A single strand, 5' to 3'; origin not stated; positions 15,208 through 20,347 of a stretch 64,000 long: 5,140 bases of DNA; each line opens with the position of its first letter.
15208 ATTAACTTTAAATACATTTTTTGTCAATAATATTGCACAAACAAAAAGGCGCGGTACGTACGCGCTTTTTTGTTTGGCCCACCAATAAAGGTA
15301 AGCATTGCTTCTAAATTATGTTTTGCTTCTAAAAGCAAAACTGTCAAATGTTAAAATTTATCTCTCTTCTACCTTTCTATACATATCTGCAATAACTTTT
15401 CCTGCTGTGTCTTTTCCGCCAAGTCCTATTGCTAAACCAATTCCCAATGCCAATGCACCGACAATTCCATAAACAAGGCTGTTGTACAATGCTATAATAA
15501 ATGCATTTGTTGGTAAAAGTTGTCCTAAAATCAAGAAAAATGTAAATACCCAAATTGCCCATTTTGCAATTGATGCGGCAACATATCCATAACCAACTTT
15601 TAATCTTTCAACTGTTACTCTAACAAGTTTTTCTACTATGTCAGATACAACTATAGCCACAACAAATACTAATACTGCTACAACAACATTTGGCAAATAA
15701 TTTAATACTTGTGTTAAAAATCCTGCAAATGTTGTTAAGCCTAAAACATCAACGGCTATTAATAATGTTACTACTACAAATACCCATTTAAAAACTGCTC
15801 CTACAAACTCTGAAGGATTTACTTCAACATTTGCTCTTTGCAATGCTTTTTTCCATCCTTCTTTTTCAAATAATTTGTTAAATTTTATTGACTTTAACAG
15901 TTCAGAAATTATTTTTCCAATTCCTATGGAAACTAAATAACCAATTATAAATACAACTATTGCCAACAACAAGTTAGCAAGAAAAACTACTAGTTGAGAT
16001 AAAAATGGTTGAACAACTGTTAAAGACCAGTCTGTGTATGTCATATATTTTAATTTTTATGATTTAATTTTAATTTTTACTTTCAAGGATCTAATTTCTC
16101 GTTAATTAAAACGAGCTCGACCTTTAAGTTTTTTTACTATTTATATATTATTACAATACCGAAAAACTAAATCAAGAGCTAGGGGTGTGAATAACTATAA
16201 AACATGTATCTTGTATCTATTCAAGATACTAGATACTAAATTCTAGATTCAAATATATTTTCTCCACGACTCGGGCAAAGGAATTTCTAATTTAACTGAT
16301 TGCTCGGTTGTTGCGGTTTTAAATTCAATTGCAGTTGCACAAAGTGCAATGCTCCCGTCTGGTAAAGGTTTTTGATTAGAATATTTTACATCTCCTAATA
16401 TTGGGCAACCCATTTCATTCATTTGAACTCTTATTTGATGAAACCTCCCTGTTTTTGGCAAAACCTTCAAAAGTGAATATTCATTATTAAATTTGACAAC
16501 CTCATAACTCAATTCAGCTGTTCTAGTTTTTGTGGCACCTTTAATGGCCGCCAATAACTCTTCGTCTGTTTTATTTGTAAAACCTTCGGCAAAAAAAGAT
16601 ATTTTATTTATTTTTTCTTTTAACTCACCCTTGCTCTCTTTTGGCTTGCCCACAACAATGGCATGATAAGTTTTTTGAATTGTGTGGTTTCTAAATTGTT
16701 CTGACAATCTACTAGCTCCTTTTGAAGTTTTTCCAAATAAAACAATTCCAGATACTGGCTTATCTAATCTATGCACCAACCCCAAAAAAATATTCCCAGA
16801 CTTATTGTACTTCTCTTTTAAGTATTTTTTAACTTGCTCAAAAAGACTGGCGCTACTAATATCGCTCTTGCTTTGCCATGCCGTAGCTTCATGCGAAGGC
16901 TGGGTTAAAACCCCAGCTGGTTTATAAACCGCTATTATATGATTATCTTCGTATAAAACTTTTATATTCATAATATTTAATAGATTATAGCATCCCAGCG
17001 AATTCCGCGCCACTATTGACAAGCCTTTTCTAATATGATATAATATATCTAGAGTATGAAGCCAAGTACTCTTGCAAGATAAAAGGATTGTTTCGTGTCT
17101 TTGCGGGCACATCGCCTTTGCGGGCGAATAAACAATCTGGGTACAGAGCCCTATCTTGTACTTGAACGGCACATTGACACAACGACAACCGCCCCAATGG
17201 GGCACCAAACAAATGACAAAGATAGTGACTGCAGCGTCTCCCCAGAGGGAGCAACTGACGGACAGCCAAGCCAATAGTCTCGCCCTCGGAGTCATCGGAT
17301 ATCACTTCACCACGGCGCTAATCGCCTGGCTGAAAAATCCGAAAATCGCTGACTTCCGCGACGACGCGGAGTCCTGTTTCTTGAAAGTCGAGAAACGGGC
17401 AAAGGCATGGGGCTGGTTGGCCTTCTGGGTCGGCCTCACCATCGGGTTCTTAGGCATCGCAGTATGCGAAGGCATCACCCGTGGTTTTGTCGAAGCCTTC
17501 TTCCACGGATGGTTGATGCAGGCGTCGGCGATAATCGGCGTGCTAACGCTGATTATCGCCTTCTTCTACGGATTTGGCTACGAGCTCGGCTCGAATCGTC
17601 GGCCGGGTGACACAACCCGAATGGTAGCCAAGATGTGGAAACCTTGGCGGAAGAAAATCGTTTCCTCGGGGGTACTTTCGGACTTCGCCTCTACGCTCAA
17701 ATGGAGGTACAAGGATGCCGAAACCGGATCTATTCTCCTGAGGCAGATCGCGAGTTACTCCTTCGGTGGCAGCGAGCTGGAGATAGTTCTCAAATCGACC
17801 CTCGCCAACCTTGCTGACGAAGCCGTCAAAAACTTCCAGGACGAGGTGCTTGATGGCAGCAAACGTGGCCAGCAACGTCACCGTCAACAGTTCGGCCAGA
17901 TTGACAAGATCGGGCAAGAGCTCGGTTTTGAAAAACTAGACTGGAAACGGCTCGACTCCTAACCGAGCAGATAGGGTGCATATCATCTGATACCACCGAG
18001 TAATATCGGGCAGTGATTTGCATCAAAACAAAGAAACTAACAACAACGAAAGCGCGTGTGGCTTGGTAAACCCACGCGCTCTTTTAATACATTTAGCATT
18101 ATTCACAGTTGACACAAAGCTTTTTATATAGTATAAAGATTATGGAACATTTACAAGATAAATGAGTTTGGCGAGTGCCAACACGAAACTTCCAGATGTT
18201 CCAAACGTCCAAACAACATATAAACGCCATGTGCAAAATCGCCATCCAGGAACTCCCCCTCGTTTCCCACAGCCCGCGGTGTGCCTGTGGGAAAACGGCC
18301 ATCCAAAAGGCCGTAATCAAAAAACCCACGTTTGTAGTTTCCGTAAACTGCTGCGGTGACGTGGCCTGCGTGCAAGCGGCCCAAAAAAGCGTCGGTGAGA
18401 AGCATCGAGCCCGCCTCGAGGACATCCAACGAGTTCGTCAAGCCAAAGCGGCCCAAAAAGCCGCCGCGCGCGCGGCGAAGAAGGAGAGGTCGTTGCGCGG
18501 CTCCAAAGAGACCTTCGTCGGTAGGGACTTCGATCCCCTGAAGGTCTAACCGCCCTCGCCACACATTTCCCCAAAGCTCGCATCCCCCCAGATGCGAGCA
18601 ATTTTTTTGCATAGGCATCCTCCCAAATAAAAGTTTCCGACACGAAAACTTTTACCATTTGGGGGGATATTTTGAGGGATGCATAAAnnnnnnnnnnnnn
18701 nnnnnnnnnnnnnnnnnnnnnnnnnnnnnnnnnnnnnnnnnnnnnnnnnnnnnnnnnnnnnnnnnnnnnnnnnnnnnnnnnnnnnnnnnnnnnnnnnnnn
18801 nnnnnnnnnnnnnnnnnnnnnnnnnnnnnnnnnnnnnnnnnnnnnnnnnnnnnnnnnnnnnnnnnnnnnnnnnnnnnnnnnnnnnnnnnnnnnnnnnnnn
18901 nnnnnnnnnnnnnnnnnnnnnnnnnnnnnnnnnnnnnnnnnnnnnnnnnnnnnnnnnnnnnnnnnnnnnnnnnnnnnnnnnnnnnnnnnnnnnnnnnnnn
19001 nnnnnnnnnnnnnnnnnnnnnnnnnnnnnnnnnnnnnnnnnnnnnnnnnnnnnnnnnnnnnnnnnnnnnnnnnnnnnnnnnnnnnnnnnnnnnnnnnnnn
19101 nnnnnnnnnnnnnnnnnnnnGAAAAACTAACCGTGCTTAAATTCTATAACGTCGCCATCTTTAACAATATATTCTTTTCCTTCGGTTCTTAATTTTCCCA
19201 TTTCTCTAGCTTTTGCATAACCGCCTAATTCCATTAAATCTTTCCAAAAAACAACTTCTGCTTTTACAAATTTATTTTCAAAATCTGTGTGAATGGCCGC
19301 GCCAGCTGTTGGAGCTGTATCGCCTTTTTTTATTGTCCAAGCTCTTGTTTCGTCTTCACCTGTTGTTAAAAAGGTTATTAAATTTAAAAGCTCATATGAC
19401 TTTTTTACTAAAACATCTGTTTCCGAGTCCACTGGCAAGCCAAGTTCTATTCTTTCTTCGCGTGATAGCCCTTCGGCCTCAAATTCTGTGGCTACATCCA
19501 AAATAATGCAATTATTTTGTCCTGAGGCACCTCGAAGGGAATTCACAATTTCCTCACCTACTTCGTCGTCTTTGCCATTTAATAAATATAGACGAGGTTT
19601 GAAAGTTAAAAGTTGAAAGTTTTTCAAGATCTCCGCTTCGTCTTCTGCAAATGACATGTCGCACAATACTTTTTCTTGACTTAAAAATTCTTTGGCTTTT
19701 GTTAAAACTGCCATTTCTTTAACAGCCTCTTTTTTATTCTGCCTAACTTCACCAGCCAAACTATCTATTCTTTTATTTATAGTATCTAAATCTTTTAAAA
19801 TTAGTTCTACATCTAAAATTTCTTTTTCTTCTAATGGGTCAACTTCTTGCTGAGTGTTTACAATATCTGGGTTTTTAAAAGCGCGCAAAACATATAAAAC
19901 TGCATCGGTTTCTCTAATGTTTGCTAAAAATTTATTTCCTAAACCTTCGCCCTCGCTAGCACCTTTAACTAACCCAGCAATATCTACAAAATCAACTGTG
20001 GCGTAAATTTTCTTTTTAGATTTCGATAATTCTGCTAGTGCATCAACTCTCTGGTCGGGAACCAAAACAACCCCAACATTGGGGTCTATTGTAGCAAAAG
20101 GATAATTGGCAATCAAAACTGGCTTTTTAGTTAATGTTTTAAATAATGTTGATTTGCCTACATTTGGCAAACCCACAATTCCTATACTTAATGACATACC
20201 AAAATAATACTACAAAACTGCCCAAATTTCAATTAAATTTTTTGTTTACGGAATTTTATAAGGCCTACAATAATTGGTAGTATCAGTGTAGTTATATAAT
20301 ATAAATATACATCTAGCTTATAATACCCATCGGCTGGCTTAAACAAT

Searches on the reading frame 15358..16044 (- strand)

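Call 83: search_protein_families(library=pfam, proteins=[window:15358-16044:-], max_evalue=0.01)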
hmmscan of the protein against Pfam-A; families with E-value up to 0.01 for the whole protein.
window:15358-16044:- (228 aa): 1 family
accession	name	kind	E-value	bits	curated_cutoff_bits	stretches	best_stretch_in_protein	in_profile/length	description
PF05552.17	MS_channel_1st_1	-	3.8e-16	59.1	22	2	107-149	4-46/50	Mechanosensitive ion channel, conserved TM helix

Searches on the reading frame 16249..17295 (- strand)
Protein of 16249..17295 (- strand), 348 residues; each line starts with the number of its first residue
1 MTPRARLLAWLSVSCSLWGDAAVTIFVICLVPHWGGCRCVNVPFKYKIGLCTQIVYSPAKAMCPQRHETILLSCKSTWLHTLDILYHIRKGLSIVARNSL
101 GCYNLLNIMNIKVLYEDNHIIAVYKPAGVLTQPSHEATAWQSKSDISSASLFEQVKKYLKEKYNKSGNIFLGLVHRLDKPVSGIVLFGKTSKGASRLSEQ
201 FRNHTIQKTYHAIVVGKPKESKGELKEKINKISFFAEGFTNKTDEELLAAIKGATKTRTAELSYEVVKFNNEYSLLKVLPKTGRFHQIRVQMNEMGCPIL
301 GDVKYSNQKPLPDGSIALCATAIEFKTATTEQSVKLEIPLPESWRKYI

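Call 9: search_protein_families(library=pfam, proteins=[window:16249-17295:-], max_evalue=0.01)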
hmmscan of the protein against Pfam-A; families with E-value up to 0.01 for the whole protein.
window:16249-17295:- (348 aa): 1 family
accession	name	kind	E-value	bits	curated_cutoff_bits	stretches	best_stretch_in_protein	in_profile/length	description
PF00849.27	PseudoU_synth_2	-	2.2e-33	116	26.8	1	119-293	1-151/152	RNA pseudouridylate synthase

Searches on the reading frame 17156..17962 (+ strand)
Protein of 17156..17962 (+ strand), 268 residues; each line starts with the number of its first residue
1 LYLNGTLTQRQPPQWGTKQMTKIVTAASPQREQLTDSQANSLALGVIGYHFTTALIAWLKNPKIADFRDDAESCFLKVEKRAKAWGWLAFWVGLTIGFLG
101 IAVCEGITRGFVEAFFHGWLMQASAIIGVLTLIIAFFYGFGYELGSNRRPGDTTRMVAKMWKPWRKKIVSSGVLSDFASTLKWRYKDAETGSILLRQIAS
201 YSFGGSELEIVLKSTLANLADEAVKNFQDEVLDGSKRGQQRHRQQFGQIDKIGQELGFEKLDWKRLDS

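Call 9: search_protein_families(library=pfam, proteins=[window:17156-17962:+], max_evalue=0.01)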
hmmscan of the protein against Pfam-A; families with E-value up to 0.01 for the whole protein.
window:17156-17962:+ (268 aa): 1 family
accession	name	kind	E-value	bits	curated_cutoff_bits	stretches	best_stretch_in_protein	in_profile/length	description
PF12263.13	DUF3611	-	0.0093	16.3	27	1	77-149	6-79/175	Protein of unknown function (DUF3611)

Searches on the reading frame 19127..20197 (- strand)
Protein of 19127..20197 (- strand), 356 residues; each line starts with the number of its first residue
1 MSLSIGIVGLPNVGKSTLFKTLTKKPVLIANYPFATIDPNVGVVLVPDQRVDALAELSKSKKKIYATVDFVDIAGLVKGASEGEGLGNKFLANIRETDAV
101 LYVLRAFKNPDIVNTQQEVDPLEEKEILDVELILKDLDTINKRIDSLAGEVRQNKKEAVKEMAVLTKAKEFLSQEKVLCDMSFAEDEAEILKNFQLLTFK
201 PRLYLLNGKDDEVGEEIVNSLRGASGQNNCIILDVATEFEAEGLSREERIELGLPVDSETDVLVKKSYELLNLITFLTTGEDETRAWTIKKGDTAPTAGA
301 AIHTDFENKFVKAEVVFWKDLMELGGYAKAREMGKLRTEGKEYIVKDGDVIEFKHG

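Call 83: search_protein_families(library=pfam, proteins=[window:19127-20197:-], max_evalue=0.01)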
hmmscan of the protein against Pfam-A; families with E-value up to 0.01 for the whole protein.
window:19127-20197:- (356 aa): 3 families
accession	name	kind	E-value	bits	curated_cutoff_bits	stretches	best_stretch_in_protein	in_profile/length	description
PF06071.19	YchF-GTPase_C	-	1.8e-33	114.9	27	1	273-355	1-83/84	Protein of unknown function (DUF933)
PF01926.29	MMR_HSR1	-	3e-21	76.1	21.9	1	5-122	2-99/113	50S ribosome-binding GTPase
PF02421.24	FeoB_N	-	7.4e-08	32.5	27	1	5-49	3-47/156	Ferrous iron transport protein B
